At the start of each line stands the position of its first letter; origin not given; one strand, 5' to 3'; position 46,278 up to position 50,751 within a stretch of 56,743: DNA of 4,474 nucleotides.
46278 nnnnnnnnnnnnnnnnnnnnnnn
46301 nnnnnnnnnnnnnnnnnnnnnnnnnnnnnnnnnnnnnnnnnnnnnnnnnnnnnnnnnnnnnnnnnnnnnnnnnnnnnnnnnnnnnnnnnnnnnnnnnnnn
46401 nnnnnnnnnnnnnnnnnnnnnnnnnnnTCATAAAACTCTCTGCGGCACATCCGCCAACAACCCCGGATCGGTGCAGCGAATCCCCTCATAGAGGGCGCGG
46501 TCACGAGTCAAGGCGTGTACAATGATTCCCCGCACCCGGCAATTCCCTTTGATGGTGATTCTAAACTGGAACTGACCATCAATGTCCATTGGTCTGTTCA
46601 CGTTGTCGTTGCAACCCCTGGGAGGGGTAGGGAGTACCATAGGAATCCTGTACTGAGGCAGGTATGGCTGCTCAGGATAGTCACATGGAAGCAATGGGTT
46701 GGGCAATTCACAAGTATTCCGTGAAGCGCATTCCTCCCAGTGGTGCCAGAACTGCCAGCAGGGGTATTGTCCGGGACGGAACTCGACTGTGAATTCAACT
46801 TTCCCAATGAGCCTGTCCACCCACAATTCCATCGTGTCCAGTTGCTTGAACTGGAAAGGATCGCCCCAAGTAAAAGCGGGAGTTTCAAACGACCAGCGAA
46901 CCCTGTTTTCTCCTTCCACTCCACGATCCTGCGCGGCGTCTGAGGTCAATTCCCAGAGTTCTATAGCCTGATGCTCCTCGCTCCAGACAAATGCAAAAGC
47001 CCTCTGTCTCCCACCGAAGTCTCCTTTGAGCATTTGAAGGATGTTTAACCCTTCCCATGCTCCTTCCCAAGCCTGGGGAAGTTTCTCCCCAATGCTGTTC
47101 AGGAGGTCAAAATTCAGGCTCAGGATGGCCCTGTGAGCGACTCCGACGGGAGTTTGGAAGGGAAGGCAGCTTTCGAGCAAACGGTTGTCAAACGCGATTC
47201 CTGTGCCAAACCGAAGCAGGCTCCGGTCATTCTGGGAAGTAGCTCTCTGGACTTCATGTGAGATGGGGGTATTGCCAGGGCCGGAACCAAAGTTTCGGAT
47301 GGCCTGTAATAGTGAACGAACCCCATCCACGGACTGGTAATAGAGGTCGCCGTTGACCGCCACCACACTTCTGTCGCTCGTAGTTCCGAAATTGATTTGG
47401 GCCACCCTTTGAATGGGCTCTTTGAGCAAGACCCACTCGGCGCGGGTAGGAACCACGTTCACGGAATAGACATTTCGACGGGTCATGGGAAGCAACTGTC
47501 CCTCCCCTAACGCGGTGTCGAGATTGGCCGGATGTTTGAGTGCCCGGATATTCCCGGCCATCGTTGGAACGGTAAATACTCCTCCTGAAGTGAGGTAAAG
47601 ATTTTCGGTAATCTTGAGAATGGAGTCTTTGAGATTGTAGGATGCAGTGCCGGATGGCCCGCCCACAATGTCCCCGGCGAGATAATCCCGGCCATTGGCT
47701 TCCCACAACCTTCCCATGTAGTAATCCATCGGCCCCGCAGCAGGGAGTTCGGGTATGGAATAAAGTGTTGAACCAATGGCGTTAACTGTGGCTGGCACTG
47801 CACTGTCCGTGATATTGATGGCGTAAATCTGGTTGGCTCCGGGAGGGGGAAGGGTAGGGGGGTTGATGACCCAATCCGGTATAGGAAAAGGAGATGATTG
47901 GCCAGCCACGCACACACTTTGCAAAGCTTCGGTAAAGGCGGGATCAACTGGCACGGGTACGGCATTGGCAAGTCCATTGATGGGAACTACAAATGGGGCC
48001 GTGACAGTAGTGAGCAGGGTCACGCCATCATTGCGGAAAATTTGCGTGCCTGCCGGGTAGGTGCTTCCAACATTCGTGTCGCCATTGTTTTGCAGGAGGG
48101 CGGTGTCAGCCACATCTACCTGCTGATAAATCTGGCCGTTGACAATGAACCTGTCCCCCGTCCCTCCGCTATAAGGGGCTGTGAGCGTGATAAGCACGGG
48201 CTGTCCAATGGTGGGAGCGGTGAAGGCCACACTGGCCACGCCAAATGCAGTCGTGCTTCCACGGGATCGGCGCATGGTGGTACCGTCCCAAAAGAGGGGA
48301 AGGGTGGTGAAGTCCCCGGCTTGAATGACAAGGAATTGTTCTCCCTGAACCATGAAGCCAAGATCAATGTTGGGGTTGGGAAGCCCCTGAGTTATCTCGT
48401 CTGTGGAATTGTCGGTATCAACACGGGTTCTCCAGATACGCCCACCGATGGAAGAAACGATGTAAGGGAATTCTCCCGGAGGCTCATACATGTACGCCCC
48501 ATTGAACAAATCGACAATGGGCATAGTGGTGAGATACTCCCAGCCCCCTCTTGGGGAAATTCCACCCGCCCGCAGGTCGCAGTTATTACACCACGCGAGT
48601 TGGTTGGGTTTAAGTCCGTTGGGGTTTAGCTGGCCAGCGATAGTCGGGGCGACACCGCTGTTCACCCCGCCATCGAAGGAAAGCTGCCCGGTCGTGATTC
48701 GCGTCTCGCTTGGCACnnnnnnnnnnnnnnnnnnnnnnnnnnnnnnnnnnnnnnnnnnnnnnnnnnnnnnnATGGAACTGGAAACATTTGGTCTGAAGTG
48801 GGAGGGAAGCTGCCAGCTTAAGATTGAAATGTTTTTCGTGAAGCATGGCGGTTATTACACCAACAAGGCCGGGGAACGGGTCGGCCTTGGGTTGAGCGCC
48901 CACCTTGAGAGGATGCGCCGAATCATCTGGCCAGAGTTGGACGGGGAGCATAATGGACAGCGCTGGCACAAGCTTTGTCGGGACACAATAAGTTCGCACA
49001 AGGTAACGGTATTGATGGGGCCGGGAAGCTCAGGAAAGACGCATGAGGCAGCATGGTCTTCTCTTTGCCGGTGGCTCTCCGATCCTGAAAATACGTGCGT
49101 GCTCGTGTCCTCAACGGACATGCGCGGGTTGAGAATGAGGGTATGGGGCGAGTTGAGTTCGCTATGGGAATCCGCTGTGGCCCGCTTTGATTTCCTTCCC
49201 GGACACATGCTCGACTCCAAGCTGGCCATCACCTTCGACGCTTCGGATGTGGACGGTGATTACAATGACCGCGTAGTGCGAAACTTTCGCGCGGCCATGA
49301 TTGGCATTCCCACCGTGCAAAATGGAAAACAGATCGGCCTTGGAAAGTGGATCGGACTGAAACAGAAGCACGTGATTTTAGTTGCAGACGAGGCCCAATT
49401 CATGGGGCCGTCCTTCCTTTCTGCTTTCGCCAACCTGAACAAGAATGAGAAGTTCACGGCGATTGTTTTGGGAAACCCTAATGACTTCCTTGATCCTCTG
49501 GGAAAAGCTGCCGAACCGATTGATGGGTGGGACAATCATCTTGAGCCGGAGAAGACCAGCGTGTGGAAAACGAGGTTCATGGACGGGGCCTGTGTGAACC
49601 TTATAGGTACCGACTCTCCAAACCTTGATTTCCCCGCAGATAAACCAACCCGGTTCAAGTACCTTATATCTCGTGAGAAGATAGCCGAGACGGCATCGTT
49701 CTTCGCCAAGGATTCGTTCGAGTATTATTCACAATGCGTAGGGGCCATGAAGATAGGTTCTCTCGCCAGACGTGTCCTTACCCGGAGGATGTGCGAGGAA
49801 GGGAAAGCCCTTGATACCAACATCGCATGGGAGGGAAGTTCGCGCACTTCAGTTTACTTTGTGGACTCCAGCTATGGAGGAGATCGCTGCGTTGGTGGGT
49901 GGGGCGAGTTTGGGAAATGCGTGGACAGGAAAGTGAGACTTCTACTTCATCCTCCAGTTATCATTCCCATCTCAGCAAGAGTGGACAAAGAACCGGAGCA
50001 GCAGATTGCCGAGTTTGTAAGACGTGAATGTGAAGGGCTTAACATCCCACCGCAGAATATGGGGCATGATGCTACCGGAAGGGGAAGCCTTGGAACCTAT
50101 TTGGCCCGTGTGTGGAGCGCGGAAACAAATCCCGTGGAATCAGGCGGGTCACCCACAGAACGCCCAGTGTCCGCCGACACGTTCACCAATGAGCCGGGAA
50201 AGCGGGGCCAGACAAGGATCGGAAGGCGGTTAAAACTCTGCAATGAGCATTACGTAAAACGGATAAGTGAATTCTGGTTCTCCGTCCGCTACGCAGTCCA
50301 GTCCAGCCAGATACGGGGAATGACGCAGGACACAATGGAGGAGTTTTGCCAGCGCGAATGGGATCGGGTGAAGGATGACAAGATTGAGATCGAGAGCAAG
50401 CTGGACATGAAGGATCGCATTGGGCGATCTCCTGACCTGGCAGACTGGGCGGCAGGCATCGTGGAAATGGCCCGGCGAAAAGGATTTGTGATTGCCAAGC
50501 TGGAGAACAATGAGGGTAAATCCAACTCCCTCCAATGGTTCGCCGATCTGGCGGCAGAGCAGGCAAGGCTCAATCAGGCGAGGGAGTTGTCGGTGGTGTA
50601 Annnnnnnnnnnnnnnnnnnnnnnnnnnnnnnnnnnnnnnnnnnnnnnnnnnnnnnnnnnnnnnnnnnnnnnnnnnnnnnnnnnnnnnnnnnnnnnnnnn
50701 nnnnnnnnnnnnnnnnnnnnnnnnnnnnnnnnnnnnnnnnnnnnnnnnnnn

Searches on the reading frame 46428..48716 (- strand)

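Call 27: search_protein_families(library=phrogs, proteins=[window:46428-48716:-], max_evalue=0.001)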
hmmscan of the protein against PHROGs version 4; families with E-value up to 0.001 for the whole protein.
window:46428-48716:- (762 aa): 1 family
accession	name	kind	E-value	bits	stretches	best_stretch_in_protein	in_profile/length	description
phrog_3287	-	head and packaging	0.00071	19.5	0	29-105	17-90/524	virion structural protein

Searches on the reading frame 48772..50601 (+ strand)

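Call 27: search_protein_families(library=phrogs, proteins=[window:48772-50601:+], max_evalue=0.001)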
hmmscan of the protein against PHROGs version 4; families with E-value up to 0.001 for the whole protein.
window:48772-50601:+ (609 aa): 1 family
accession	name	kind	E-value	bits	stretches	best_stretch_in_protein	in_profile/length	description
phrog_2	-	head and packaging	1.7e-07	31.4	1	64-571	272-596/807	terminase large subunit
